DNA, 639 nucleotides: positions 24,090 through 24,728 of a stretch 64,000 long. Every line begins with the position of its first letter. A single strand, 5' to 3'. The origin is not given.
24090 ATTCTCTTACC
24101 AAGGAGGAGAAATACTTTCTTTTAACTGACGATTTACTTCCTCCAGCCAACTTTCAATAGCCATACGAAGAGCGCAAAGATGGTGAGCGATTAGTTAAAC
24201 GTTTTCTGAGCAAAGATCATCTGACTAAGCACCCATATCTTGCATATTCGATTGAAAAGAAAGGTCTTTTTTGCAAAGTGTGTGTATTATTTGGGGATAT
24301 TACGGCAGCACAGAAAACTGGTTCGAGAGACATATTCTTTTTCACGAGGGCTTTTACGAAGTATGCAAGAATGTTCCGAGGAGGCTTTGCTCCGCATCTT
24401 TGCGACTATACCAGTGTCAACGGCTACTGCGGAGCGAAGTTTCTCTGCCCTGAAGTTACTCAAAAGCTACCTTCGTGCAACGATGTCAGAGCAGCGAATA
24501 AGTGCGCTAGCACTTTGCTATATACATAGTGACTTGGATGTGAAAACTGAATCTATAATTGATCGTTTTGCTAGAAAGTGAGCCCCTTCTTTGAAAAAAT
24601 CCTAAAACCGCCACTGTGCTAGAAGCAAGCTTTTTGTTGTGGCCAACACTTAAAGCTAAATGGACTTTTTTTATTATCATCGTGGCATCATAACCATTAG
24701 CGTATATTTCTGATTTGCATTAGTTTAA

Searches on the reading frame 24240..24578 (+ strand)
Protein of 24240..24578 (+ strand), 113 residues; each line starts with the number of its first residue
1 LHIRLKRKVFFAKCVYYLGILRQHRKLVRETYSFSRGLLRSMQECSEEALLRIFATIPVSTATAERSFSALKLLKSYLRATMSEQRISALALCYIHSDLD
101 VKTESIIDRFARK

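Call 52: search_protein_families(library=pfam, max_evalue=0.01, proteins=[window:24240-24578:+])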
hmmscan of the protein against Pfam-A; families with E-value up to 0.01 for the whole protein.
seq(113 aa): 1 family
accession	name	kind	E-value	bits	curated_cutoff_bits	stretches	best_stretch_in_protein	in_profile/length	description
PF05699.19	Dimer_Tnp_hAT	-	8.3e-09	35.6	21.4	1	50-99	37-84/84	hAT family C-terminal dimerisation region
